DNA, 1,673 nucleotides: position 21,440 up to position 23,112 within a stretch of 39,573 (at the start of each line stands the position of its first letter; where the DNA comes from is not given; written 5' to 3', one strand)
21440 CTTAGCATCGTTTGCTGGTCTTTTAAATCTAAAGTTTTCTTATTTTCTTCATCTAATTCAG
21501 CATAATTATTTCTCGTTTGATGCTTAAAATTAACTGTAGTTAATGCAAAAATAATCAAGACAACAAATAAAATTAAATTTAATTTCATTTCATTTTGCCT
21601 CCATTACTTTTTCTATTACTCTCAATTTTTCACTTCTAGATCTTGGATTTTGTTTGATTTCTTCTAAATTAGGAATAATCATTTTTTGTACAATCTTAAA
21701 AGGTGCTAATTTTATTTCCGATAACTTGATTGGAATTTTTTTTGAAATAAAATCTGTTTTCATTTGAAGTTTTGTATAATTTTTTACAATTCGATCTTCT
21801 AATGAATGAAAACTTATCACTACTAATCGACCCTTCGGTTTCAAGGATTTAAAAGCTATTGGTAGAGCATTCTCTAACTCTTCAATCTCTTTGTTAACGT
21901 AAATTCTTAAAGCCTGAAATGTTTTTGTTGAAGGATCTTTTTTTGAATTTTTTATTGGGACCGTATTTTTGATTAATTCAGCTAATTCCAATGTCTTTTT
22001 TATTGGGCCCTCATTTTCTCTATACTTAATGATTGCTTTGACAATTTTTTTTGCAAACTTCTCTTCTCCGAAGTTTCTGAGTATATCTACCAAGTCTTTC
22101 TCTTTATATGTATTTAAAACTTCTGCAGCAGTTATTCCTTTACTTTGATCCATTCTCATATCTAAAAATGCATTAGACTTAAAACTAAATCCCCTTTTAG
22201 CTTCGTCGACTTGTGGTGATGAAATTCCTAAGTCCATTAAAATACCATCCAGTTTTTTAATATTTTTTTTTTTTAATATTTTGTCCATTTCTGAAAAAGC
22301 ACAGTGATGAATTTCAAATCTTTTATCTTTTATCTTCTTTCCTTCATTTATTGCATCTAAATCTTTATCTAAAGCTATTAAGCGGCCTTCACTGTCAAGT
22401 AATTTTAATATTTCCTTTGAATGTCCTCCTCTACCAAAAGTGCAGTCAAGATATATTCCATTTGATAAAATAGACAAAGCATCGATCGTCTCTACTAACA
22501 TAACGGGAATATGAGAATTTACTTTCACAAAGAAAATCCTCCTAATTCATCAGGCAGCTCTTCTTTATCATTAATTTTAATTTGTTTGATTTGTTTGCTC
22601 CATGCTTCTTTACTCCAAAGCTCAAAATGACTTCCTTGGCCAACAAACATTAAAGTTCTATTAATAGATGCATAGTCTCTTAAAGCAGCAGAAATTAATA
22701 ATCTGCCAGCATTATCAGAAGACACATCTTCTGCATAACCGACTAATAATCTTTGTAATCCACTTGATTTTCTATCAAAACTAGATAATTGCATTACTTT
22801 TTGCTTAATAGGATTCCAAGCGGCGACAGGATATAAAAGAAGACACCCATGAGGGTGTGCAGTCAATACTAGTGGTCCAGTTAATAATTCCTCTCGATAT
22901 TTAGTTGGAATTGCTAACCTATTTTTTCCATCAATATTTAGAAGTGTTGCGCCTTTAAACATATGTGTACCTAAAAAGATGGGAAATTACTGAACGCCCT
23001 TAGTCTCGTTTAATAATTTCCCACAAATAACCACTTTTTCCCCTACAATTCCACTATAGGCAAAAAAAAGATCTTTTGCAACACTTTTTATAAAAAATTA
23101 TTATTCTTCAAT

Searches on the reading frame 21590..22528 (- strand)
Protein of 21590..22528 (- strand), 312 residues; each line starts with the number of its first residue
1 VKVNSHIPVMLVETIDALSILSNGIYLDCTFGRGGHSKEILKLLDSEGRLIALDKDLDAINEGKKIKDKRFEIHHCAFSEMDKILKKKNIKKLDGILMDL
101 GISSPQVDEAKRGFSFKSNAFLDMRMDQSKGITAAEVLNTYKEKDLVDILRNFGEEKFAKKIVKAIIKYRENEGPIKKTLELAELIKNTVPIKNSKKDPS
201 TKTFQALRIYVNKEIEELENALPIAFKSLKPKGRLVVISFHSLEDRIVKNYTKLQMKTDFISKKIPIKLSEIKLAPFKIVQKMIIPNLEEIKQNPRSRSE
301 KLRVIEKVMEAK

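Call 47: list_cluster_members(proteins=[window:21590-22528:-, L086:3443-4090:-, L086:4090-4380:-])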
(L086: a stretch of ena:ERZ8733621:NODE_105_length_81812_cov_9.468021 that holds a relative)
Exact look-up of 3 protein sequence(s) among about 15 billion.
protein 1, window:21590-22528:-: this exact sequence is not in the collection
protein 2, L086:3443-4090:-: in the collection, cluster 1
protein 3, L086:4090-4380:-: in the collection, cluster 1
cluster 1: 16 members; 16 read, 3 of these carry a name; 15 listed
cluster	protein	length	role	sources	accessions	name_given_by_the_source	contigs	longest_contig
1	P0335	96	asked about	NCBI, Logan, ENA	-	-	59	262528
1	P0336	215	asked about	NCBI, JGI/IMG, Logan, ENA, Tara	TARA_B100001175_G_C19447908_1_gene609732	strand:- start:43 stop:690 length:648 start_codon:yes stop_codon:yes gene_type:complete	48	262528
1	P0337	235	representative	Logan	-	-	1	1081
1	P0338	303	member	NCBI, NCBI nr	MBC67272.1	MAG: 16S rRNA (cytosine(1402)-N(4))-methyltransferase [Rhodobacteraceae bacterium] | 16S rRNA (cytosine(1402)-N(4))-methyltransferase [Paracoccaceae bacterium]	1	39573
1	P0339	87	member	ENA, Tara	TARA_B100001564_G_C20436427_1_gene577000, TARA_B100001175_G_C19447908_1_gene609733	strand:- start:235 stop:498 length:264 start_codon:yes stop_codon:yes gene_type:complete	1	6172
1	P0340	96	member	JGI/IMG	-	-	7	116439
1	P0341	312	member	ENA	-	-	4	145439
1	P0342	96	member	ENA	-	-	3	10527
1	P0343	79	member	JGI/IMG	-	-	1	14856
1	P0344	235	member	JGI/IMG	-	-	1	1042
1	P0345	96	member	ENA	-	-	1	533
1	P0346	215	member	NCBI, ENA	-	-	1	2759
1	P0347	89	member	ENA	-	-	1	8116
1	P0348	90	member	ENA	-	-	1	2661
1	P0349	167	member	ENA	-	-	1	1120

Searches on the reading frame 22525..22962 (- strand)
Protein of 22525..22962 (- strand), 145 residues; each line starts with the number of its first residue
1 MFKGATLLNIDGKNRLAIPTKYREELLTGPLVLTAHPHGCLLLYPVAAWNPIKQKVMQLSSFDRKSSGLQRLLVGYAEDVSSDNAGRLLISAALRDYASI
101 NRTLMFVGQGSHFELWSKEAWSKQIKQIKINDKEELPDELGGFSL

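Call 21: find_encoding_contigs(protein=window:22525-22962:-, flank=10000, max_places=6)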
Protein window:22525-22962:- (145 aa): no gene with exactly this product is on record in the collection.
